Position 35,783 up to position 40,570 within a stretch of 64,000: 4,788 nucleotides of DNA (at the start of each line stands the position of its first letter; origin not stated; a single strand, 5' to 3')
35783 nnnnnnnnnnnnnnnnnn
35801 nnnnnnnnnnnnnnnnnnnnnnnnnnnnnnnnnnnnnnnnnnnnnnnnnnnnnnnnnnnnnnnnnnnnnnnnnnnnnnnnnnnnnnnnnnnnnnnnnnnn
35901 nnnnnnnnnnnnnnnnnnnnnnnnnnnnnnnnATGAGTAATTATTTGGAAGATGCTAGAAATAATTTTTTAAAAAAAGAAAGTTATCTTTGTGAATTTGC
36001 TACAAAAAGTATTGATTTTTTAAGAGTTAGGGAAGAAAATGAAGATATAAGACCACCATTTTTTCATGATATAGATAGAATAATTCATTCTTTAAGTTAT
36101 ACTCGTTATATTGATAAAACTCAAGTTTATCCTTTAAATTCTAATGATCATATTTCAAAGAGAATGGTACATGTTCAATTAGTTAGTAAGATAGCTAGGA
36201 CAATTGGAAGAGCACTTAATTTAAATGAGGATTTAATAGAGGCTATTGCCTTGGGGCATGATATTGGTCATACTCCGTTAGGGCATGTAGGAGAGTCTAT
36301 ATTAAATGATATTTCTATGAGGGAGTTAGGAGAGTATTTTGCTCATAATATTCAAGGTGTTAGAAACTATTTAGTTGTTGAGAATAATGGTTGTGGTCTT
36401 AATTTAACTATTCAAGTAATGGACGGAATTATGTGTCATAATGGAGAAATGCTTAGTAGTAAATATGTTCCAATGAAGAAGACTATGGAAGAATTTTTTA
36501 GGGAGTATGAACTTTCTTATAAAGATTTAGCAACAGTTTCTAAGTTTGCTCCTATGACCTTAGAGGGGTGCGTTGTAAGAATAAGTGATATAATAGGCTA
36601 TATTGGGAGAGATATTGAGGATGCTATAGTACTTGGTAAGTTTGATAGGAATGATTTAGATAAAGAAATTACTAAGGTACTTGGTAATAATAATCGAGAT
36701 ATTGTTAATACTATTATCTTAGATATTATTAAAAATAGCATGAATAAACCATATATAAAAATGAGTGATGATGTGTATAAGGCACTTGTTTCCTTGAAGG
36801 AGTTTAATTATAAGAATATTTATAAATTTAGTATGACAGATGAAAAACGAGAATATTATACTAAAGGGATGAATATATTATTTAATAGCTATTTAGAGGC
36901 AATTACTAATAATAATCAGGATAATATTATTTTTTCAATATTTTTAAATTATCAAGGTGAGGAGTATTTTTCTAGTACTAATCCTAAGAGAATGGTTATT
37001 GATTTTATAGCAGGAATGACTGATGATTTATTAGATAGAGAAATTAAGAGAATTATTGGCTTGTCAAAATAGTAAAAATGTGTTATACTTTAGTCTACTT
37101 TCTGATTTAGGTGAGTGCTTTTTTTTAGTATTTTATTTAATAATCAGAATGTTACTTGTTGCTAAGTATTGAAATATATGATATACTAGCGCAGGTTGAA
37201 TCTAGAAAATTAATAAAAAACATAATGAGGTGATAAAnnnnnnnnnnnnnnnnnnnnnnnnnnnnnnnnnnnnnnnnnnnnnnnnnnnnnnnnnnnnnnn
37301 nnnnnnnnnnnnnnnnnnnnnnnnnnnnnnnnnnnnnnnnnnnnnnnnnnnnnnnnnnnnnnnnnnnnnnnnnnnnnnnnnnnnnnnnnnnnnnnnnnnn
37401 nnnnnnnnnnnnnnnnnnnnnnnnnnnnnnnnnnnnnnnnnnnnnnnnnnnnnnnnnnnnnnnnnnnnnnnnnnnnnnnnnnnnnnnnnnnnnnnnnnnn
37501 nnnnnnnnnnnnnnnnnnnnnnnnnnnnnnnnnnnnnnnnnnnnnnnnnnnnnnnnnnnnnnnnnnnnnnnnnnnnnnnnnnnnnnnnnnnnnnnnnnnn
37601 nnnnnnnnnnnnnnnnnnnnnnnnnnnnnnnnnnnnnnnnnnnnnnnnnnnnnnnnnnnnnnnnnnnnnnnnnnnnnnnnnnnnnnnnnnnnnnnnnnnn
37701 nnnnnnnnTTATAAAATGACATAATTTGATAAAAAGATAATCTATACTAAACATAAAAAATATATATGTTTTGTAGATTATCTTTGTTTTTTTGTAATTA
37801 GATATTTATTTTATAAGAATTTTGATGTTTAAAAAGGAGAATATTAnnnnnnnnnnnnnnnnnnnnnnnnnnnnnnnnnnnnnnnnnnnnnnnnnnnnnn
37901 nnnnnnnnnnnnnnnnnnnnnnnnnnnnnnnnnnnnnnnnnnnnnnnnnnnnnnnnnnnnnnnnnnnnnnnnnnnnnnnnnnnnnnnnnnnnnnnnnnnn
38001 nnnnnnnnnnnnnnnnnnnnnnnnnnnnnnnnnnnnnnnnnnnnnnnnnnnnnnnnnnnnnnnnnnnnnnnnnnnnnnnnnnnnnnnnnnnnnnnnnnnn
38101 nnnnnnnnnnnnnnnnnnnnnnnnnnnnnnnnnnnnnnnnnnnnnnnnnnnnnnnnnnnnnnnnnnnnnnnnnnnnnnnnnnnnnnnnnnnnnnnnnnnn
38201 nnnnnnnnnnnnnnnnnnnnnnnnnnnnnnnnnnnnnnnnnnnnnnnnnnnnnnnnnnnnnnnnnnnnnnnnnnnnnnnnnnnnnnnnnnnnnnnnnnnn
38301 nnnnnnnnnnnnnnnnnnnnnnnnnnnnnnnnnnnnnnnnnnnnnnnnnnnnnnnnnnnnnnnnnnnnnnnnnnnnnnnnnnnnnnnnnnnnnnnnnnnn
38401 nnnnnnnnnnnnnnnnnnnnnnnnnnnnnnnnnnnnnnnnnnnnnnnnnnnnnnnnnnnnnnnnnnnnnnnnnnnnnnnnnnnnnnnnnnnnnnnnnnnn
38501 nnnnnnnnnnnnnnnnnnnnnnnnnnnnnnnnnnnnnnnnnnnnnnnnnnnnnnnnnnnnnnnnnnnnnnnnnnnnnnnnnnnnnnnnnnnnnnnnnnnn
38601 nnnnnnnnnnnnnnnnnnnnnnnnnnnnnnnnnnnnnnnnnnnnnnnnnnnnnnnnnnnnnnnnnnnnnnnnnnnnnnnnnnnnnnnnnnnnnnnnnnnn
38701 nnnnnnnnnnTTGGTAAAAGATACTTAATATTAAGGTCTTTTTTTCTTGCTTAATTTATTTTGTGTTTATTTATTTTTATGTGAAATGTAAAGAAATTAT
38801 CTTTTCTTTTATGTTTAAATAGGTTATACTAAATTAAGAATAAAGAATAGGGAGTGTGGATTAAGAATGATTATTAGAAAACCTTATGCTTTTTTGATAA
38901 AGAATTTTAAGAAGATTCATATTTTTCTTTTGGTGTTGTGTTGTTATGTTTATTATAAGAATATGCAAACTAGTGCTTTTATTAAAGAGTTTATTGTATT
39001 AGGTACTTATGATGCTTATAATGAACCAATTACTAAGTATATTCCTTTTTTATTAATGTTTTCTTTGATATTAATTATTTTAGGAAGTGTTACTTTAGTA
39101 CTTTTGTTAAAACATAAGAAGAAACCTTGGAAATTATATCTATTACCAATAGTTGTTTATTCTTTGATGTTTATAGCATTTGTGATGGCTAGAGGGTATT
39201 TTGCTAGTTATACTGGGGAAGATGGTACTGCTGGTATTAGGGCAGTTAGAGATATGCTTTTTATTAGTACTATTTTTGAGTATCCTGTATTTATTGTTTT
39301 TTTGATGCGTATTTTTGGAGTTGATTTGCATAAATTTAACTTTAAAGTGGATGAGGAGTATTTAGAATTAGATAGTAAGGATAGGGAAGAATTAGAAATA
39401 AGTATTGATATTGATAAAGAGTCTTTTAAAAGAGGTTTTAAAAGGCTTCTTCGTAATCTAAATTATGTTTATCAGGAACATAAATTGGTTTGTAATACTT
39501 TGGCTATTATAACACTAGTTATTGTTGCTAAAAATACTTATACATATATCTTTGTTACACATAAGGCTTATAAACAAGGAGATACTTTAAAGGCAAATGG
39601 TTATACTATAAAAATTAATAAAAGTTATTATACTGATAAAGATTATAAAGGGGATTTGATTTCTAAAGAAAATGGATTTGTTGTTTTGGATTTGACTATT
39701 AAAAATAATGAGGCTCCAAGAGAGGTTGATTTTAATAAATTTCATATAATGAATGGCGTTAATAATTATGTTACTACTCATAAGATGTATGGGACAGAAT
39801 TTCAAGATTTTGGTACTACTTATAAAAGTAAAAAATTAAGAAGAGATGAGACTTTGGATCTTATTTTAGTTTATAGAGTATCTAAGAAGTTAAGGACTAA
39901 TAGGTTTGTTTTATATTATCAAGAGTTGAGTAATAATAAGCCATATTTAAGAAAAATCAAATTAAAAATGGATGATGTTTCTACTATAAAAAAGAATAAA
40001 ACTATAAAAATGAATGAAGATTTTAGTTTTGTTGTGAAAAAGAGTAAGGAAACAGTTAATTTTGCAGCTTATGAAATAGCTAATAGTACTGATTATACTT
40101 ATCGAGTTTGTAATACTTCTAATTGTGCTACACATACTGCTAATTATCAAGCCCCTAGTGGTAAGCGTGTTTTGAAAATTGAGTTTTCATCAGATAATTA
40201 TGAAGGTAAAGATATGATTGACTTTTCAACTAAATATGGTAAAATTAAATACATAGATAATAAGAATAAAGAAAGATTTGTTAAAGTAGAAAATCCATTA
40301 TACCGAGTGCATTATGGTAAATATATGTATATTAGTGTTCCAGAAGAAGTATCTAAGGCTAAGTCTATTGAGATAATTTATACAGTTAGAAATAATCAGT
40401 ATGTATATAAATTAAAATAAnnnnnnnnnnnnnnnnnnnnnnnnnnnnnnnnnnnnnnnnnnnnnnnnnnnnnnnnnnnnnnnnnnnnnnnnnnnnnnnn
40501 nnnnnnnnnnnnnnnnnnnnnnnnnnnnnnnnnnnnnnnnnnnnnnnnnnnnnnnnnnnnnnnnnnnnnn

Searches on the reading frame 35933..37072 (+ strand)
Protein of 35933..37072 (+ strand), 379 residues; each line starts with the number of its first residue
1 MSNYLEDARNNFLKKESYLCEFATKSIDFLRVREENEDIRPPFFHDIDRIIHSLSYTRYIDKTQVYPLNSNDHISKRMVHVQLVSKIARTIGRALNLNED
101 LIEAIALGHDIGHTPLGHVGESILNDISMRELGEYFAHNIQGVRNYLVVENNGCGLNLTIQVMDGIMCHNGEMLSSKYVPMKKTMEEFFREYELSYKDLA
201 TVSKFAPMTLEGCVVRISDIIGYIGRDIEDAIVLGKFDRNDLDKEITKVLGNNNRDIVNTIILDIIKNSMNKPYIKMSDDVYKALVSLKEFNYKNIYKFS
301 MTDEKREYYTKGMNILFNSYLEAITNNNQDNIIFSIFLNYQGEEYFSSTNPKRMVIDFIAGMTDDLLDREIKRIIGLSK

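Call 7: search_protein_families(library=pfam, proteins=[window:35933-37072:+], max_evalue=0.001)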
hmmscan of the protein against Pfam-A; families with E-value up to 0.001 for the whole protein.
window:35933-37072:+ (379 aa): 2 families
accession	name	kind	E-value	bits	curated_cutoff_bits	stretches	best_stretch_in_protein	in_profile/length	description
PF01966.28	HD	-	3.1e-08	34.3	22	1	80-175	4-91/116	HD domain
PF13286.11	HD_assoc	-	4.1e-08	34.1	22.2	1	275-372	1-90/91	Phosphohydrolase-associated domain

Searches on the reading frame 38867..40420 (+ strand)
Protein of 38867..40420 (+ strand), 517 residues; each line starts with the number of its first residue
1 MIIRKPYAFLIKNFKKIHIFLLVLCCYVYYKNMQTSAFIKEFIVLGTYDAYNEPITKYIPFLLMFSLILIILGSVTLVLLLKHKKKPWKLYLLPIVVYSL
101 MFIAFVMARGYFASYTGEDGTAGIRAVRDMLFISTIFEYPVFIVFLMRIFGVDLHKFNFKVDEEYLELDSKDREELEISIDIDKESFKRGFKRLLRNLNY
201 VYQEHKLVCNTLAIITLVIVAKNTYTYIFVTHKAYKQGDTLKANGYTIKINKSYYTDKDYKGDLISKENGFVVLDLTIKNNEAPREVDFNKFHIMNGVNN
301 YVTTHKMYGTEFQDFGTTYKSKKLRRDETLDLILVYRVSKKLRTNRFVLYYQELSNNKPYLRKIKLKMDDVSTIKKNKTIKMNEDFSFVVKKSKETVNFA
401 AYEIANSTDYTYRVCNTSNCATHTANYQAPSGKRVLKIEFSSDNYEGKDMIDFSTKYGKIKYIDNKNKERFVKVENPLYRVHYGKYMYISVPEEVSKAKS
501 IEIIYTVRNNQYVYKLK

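Call 7: search_protein_families(library=pfam, proteins=[window:38867-40420:+], max_evalue=0.001)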
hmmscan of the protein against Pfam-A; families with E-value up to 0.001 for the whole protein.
window:38867-40420:+ (517 aa): 1 family
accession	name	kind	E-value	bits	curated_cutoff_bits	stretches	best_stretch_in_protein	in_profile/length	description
PF11611.13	DUF4352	-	0.00029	21.6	25.9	1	235-343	1-106/122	Domain of unknown function (DUF4352)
